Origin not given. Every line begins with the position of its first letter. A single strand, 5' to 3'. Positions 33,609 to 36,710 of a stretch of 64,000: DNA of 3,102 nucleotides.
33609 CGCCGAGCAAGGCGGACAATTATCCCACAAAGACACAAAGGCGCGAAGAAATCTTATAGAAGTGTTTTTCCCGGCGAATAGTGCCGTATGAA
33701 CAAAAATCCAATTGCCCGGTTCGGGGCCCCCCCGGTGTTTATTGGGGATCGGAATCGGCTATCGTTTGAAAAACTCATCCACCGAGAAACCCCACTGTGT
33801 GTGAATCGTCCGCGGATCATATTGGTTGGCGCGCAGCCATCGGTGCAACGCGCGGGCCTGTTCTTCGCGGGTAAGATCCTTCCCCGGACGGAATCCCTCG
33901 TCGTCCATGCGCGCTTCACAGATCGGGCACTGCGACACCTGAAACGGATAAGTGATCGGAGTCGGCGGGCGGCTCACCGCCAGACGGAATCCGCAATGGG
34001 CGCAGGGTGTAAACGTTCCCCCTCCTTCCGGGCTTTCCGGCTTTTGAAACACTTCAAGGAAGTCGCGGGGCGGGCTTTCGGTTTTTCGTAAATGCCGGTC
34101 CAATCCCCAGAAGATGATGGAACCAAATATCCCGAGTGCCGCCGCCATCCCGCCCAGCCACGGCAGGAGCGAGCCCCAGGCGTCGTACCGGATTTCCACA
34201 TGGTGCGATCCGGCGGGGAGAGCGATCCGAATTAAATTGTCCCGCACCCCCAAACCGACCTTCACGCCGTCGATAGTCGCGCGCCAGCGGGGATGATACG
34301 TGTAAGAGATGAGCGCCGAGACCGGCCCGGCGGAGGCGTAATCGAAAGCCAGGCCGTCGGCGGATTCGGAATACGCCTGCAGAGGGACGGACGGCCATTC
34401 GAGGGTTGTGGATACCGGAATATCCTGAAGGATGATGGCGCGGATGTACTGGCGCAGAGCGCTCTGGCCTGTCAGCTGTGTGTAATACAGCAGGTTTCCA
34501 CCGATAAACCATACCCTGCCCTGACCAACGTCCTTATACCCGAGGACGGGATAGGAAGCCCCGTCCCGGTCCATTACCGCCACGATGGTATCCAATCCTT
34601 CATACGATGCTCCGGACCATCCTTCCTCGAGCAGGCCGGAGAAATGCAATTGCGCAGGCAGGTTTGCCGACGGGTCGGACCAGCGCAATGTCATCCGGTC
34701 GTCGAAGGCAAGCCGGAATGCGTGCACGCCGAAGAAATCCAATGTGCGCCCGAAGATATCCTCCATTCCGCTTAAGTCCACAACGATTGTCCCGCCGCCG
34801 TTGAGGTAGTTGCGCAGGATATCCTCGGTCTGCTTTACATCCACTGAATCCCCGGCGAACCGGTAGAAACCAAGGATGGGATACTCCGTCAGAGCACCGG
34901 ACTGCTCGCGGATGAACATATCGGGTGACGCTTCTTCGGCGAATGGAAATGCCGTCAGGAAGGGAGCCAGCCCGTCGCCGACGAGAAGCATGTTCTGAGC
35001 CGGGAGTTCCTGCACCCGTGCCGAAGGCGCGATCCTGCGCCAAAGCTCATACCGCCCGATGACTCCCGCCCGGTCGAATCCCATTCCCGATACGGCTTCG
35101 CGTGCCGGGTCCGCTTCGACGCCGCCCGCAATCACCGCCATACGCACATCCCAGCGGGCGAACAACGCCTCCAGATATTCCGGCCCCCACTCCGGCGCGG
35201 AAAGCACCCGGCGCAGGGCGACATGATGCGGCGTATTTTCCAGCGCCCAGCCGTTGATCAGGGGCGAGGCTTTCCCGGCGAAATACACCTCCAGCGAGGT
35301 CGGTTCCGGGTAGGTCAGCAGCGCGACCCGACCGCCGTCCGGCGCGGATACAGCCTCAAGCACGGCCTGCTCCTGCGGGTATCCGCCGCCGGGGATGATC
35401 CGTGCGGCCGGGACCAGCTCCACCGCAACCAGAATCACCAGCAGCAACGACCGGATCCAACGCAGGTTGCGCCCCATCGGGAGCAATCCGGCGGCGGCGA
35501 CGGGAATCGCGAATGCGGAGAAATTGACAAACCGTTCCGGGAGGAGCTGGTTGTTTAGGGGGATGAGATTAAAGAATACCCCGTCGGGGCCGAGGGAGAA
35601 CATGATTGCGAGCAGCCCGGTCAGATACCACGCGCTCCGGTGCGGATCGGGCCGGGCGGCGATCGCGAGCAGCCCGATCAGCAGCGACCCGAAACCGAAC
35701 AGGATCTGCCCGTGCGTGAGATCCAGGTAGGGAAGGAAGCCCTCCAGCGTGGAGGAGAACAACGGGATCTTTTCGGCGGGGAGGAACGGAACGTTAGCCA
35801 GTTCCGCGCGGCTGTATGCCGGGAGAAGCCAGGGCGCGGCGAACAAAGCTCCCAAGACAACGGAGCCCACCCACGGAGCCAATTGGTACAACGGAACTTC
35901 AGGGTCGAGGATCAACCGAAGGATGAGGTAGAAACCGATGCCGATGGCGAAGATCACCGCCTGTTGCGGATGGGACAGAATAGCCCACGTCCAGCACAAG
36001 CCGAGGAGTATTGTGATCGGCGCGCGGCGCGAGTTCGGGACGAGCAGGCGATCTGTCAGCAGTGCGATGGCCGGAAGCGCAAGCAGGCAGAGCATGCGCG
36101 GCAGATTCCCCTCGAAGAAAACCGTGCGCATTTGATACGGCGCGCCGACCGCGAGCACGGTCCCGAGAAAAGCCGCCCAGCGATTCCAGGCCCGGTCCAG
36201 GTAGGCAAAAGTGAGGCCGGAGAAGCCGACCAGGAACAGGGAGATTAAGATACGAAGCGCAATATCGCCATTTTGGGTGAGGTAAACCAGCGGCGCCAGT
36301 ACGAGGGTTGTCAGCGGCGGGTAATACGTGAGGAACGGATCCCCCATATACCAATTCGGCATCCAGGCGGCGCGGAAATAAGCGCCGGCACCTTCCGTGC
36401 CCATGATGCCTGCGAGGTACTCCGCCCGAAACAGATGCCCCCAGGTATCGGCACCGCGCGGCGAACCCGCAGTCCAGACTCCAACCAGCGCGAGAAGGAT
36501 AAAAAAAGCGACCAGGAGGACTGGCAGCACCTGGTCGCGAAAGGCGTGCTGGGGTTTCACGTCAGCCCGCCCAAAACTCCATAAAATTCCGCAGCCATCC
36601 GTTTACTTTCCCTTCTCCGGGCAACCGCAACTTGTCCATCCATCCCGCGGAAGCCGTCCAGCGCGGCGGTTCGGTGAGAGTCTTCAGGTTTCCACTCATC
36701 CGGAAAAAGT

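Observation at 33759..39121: Compact exosortase-type cassette: CTERM-tailed secreted protein, mini exosortase/archaeosortase homolog, processive GT2, 933-aa polytopic membrane protein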

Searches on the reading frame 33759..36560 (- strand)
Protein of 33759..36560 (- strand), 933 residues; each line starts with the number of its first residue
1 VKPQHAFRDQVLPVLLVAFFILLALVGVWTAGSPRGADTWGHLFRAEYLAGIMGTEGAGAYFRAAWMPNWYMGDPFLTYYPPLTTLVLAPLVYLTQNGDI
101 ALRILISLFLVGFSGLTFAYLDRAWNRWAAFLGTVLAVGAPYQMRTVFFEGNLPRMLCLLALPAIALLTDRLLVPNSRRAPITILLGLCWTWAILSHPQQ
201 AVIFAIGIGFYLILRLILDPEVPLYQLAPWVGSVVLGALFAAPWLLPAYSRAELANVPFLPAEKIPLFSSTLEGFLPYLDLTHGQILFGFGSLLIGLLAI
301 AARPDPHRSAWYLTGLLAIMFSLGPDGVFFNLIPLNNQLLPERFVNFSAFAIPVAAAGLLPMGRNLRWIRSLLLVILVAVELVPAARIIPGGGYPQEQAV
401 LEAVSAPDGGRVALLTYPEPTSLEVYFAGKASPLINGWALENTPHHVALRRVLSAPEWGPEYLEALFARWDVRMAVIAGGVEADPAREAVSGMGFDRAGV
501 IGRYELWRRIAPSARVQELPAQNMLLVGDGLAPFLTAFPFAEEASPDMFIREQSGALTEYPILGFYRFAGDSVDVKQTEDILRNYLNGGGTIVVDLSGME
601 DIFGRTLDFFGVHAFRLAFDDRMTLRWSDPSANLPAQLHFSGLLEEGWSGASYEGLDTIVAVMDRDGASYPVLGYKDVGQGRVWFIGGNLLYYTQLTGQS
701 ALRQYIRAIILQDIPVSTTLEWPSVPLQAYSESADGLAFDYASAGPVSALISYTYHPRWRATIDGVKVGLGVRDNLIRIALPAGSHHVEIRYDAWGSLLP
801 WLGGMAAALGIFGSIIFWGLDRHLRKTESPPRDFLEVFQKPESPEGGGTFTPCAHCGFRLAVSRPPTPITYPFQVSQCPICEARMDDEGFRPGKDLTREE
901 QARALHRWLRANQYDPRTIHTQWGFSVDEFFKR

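Call 6: search_protein_families(library=ncbifam, proteins=[window:33759-36560:-], max_evalue=0.1)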
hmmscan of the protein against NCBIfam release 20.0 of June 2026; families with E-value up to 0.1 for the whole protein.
window:33759-36560:- (933 aa): 0 families

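Call 7: search_protein_families(library=pfam, proteins=[window:33759-36560:-], max_evalue=0.1)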
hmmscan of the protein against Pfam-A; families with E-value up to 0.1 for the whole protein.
window:33759-36560:- (933 aa): 2 families
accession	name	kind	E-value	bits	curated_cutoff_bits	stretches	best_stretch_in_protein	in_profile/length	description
PF10131.15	PTPS_related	-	1.2e-37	130.2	26.4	1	77-692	1-620/621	6-pyruvoyl-tetrahydropterin synthase related domain; membrane protein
PF09586.16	YfhO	-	0.013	14.3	28.5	0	750-796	780-827/835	Bacterial membrane protein YfhO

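Call 44: search_solved_structures(query=window:33759-36560:-, max_evalue=10)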
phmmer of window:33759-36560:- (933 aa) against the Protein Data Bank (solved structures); distinct sequences matched with E-value up to 10: 0.

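Call 47: find_homologous_proteins(query=window:33759-36560:-, max_evalue=0.00001)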
Query window:33759-36560:- (933 aa): 125 proteins with E <= 0.00001 among 8000 candidates; the best 120 are listed.
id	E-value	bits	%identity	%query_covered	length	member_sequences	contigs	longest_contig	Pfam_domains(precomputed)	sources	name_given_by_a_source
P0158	0.0e+0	2146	100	100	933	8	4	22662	PF10131.16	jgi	-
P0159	0.0e+0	1927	89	100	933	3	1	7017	PF10131.16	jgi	jgi:hypothetical protein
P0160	0.0e+0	1888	86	100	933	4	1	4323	PF10131.16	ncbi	-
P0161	0.0e+0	1886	87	100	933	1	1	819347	PF10131.16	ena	-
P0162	0.0e+0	1853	85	100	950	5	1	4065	PF10131.16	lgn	-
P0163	0.0e+0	1816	84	100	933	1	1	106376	PF10131.16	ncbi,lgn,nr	ncbi:MAG: hypothetical protein JW748_04285 [Anaerolineales bacterium]|nr:hypothetical protein [Anaer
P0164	0.0e+0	1734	79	100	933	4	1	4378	PF10131.16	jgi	jgi:hypothetical protein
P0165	0.0e+0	1725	79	100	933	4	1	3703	PF10131.16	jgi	jgi:hypothetical protein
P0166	0.0e+0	1532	69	100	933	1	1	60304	PF10131.16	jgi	jgi:hypothetical protein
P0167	0.0e+0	1526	70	100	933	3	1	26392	PF10131.16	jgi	jgi:hypothetical protein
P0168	0.0e+0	1526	70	100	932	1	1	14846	PF10131.16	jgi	jgi:hypothetical protein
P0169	0.0e+0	1516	71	99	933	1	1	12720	PF10131.16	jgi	jgi:hypothetical protein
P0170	0.0e+0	1514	68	100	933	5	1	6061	PF10131.16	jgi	jgi:hypothetical protein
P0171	0.0e+0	1489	69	100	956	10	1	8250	PF10131.16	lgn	-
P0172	0.0e+0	1488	69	100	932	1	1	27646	PF10131.16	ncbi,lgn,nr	ncbi:MAG: hypothetical protein JW929_04265 [Anaerolineales bacterium]|nr:hypothetical protein [Anaer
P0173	0.0e+0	1487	69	100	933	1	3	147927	PF10131.16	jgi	jgi:hypothetical protein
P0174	0.0e+0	1487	68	100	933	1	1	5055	PF10131.16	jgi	jgi:hypothetical protein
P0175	0.0e+0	1483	68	100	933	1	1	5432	PF10131.16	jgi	jgi:hypothetical protein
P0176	0.0e+0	1467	67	100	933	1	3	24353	PF10131.16,PF09586.17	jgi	jgi:hypothetical protein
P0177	0.0e+0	1467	67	100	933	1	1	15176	PF10131.16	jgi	jgi:hypothetical protein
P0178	0.0e+0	1464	67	100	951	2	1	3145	PF10131.16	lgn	-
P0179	0.0e+0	1451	67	100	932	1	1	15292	PF10131.16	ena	-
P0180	0.0e+0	1436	67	100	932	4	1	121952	PF10131.16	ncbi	-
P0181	0.0e+0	1425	66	100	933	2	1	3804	PF10131.16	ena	-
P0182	0.0e+0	1390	67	97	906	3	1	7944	PF10131.16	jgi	jgi:hypothetical protein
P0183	0.0e+0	1302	61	100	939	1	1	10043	PF10131.16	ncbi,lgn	-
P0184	0.0e+0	1300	61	100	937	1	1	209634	PF10131.16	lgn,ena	-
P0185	0.0e+0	1249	66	89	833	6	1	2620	PF10131.16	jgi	jgi:hypothetical protein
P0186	0.0e+0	1201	56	100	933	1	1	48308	PF10131.16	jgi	jgi:hypothetical protein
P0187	0.0e+0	1163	54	100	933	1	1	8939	PF10131.16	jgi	jgi:hypothetical protein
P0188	0.0e+0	1087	66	77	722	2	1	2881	PF10131.16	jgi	-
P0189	0.0e+0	1084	82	64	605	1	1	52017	PF10131.16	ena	-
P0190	1.5e-298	1011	52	97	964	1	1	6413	PF10131.16,PF09586.17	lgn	-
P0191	1.7e-289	981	51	96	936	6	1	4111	PF10131.16,PF09586.17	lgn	-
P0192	2.7e-284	964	48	100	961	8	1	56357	PF10131.16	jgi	jgi:hypothetical protein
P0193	5.4e-283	960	49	97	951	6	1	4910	PF10131.16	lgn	-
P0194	2.4e-280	951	49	99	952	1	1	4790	PF10131.16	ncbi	-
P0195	6.7e-280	949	48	98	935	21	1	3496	PF10131.16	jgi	jgi:hypothetical protein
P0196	1.6e-277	941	47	98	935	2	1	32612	PF10131.16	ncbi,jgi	-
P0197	1.9e-276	938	47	100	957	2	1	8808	PF10131.16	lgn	-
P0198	8.6e-276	936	47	97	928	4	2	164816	PF10131.16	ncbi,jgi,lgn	-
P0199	2.1e-275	934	48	97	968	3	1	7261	PF10131.16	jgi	jgi:hypothetical protein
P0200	3.5e-275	934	47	100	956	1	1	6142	PF10131.16,PF09586.17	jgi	jgi:hypothetical protein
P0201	7.3e-275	933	48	97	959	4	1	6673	PF10131.16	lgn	-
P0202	3.7e-274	930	46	98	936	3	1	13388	PF10131.16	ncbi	-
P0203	1.8e-273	928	48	97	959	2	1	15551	PF10131.16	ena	-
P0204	4.8e-273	927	48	98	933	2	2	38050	PF10131.16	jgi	jgi:hypothetical protein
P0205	5.4e-272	923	48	97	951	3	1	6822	PF10131.16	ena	-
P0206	1.1e-271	922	47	100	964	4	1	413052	PF10131.16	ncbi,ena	-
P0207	1.2e-271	922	47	99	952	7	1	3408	PF10131.16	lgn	-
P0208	1.0e-270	919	47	100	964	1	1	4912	PF10131.16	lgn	-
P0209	1.2e-270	919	46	100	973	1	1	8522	PF10131.16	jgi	jgi:hypothetical protein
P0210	8.6e-270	916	47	97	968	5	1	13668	PF10131.16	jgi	jgi:hypothetical protein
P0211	5.5e-269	913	47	100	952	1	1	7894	PF10131.16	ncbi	-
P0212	4.2e-268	910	46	100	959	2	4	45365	PF10131.16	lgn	-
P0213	6.4e-268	910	46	97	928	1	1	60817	PF10131.16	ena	-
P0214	1.8e-267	908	48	97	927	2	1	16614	PF10131.16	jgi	jgi:hypothetical protein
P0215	2.6e-267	908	47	99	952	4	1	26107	PF10131.16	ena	-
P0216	2.7e-266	904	47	98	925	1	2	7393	PF10131.16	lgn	-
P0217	3.4e-266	904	47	98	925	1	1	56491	PF10131.16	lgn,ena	-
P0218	6.0e-266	903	47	100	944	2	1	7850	PF10131.16,PF09586.17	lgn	-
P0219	2.3e-265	901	47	97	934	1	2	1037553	PF10131.16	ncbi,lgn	ncbi:MAG: 6-pyruvoyl-tetrahydropterin synthase-related protein [Anaerolineales bacterium]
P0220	1.0e-264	899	47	98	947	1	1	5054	PF10131.16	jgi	jgi:hypothetical protein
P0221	5.5e-264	897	46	97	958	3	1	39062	PF10131.16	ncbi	-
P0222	1.9e-263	895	46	97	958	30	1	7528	PF10131.16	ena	-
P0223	2.5e-263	894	47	97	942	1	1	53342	PF10131.16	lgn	-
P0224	3.3e-263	894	46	99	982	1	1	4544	PF10131.16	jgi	-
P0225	1.0e-262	892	47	98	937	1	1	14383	PF10131.16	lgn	-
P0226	4.1e-262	890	46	99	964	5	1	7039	PF10131.16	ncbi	-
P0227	1.7e-261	888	46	98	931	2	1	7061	PF10131.16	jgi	jgi:hypothetical protein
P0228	3.2e-260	884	46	99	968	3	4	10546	PF10131.16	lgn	-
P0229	1.2e-258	879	46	97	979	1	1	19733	PF10131.16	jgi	jgi:hypothetical protein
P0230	5.8e-258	877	48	94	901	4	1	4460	PF10131.16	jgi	jgi:hypothetical protein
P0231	1.1e-257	876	45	97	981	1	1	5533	PF10131.16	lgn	-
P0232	7.7e-257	873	46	98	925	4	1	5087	PF10131.16,PF09586.17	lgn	-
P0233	2.0e-256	872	45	98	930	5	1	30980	PF10131.16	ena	-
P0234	3.2e-255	868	47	94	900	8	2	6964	PF10131.16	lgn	-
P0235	4.7e-255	867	45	100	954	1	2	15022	PF10131.16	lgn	-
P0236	9.1e-254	863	46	96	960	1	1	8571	PF10131.16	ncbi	-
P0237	1.8e-253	862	44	100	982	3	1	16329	PF10131.16,PF09586.17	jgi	jgi:hypothetical protein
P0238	2.2e-253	862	66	60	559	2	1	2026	PF10131.16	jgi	jgi:hypothetical protein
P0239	2.8e-253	861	46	99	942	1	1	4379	PF10131.16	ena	-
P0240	4.5e-252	857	45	98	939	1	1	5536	PF10131.16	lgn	-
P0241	1.3e-251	856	45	98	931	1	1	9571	PF10131.16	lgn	-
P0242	3.3e-251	854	45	98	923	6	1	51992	PF10131.16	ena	-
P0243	6.0e-251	853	44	99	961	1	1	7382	PF10131.16,PF09586.17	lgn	-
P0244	9.8e-251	853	48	93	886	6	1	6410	PF10131.16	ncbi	-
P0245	6.5e-249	847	45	98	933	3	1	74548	PF10131.16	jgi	-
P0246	2.2e-248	845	45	97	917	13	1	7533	PF10131.16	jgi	-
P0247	7.6e-247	840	45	98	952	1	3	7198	PF10131.16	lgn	-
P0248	9.2e-246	836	44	99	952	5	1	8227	PF10131.16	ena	-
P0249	1.3e-245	836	43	99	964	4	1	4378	PF10131.16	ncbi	-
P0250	1.4e-245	836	43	100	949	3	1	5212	PF10131.16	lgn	-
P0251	2.2e-245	835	44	98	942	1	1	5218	PF10131.16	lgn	-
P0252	1.4e-244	832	44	99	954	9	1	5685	PF10131.16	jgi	jgi:hypothetical protein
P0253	1.1e-243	829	44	98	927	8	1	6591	PF10131.16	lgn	-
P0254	3.1e-242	825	44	99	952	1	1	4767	PF10131.16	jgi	jgi:hypothetical protein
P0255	6.6e-241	820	43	99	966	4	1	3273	PF10131.16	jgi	jgi:hypothetical protein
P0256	1.4e-238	813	42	98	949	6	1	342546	PF10131.16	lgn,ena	-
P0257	2.5e-238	812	43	96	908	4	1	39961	PF10131.16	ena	-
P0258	1.3e-234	799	43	94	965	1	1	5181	PF10131.16,PF12836.14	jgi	jgi:hypothetical protein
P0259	2.7e-234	798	40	98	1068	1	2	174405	PF10131.16,PF09586.17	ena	-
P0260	6.9e-234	797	66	56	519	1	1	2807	PF10131.16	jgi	jgi:hypothetical protein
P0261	1.1e-224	767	54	66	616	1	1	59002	PF10131.16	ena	-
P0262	1.0e-209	717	46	80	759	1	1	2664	PF10131.16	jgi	jgi:hypothetical protein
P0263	2.1e-193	663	44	83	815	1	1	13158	PF10131.16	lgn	-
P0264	4.1e-178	612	52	59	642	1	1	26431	PF10131.16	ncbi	ncbi:MAG: 6-pyruvoyl-tetrahydropterin synthase-related protein [Anaerolineales bacterium]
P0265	5.5e-166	572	37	97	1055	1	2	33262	PF10131.16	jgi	jgi:hypothetical protein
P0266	7.4e-166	572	37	98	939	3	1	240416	PF10131.16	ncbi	-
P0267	8.6e-163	562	45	63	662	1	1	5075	PF10131.16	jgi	jgi:hypothetical protein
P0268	2.0e-161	557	35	97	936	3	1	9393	PF10131.16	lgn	-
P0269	6.5e-160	552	37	94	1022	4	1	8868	PF10131.16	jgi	jgi:hypothetical protein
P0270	1.3e-156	541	44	65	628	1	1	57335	PF10131.16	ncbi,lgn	-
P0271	5.7e-144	499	35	92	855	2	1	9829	PF10131.16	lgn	-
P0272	5.4e-140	486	36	89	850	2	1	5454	PF10131.16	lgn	-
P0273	3.4e-139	484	49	51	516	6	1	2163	PF10131.16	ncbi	ncbi:MAG: 6-pyruvoyl-tetrahydropterin synthase-related protein, partial [Anaerolineales bacterium]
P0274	1.1e-138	482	33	92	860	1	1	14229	PF10131.16,PF09586.17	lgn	-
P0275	7.9e-137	476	35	93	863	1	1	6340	PF10131.16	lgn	-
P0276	1.2e-133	465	39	64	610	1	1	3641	PF10131.16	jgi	jgi:hypothetical protein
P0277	2.7e-133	464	38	66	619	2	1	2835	PF10131.16,PF09586.17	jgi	jgi:hypothetical protein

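Call 69: predict_structure(alignment_id=A4)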
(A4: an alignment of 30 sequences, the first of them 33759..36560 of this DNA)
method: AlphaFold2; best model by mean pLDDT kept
length: 933 residues; sequences in the alignment: 30
mean_pLDDT: 85.1   pTM: 0.79
mean pLDDT of the five models: 85.1, 84.6, 84.0, 82.2, 82.0
residues with pLDDT >= 90: 441; 70-90: 375; 50-70: 90; < 50: 27
segments of 3 or more residues with pLDDT < 50: 1-3, 441-444, 831-847
pLDDT, mean of each block of 10 residues (from residue 1): 65 92 92 84 91 92 83 65 89 95 96 97 90 93 89 93 96 81 96 93 95 89 84 96 86 63 73 61 61 87 84 93 85 83 92 89 70 85 82 88 84 90 89 75 58 85 92 93 93 94 93 91 89 91 86 82 91 87 93 89 75 89 89 87 73 95 91 95 95 88 93 92 92 91 94 89 96 88 97 89 95 93 66 44 49 83 71 78 78 82 84 70 67 67
secondary structure, 60 per line:
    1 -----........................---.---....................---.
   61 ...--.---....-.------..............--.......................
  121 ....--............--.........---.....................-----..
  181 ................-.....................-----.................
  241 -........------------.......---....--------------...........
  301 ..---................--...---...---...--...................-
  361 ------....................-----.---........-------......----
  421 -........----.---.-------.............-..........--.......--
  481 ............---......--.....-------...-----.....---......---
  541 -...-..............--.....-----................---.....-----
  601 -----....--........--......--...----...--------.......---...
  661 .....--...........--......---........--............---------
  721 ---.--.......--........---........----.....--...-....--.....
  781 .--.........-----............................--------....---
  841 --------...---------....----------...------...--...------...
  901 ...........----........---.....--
elements in order (helices of 4 or more, strands of 3 or more residues): H6-29 H37-56 H60-63 H82-95 H98-124 H127-138 H141-149 H153-173 H179-196 H198-218 H224-240 H242-249 H262-268 H272-275 H290-302 H306-321 H341-359 H367-386 H396-403 E411-416 H422-429 H446-458 H460-469 E472-478 H481-492 E496-501 E504-508 E516-518 E524-528 H532-537 E542-544 H546-559 E562-566 H572-587 E591-595 E606-609 E612-619 E622-627 E637-639 E648-654 E658-665 E668-678 E681-686 H690-697 H700-711 E727-733 E736-743 E747-754 E759-763 E766-768 E770-773 E776-781 E784-792 H798-825 H834-837 E849-851 E861-864 E875-877 E884-886 E889-891 H898-911 H916-923 H927-931

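Call 71: fold_search(model_id=the predicted structure, library=pdb)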
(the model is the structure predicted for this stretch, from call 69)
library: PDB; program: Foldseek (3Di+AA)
matches with E <= 10: 519; with E <= 0.001: 45
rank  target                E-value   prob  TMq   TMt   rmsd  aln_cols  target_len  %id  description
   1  6w98_A                4.1e-09  1.00  0.41  0.31  20.9       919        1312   11  Single-Particle Cryo-EM Structure of Arabinofuranosyltransferase AftD from Mycobacteria (released 2020-05-13)
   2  6wby                  6.1e-08  1.00  0.40  0.31  20.8       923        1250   11  Single-Particle Cryo-EM Structure of Arabinofuranosyltransferase AftD from Mycobacteria, Mutant R1389S Class 2 (released 2020-05-13)
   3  6wbx                  1.2e-06  1.00  0.44  0.34  15.0      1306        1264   10  Single-Particle Cryo-EM Structure of Arabinofuranosyltransferase AftD from Mycobacteria, Mutant R1389S Class 1 (released 2020-05-13)
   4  8if8_B                3.3e-06  1.00  0.34  0.47  12.1       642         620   13  Arabinosyltransferase AftA (released 2023-05-31)
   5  8age_A                3.4e-06  1.00  0.37  0.52   8.2       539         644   10  Structure of yeast oligosaccharylransferase complex with acceptor peptide bound (released 2022-12-07)
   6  7e9s_A                3.4e-06  1.00  0.34  0.36  11.3       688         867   12  Archaeal oligosaccharyltransferase AglB from Archaeoglobus fulgidus in complex with an inhibitory peptide and a dolich (released 2021-09-08)
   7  3wak                  6.9e-06  1.00  0.34  0.37   9.2       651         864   12  Crystal structure of the Archaeoglobus fulgidus oligosaccharyltransferase (O29867_ARCFU) in the apo form (released 2013-10-30)
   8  7zlh_A                8.5e-06  1.00  0.36  0.49  10.6       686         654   12  Cryo-EM structure of C-mannosyltransferase CeDPY19, in apo state, bound to CMT2-Fab and anti-Fab nanobody (released 2023-01-11)
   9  8b6l_I                9.7e-06  1.00  0.35  0.46  15.3       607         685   10  Subtomogram average of the human Sec61-TRAP-OSTA-translocon (released 2022-12-07)
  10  9n9j_I                1.1e-05  1.00  0.38  0.49   9.6       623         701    9  Structure of a GRP94 folding intermediate engaged with a CCDC134- and FKBP11-bound secretory translocon (released 2025-11-19)
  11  8pn9_A                1.4e-05  1.00  0.39  0.53   7.2       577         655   10  Structure of human oligosaccharyltransferase OST-A complex bound to NGI-1 (released 2024-05-08)
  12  6ftg_5                1.4e-05  1.00  0.35  0.48  15.5       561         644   12  Subtomogram average of OST-containing ribosome-translocon complexes from canine rough microsomal membranes (released 2018-03-21)
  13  8agb_A                1.6e-05  1.00  0.35  0.49  10.2       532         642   12  Structure of yeast oligosaccharylransferase complex with lipid-linked oligosaccharide bound (released 2022-12-07)
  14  6s7t_A                1.6e-05  1.00  0.34  0.43   8.7       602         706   12  Cryo-EM structure of human oligosaccharyltransferase complex OST-B (released 2019-12-18)
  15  5f15                  1.6e-05  1.00  0.32  0.50   9.9       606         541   14  Crystal Structure of ArnT from Cupriavidus metallidurans bound to Undecaprenyl phosphate (released 2016-02-17)
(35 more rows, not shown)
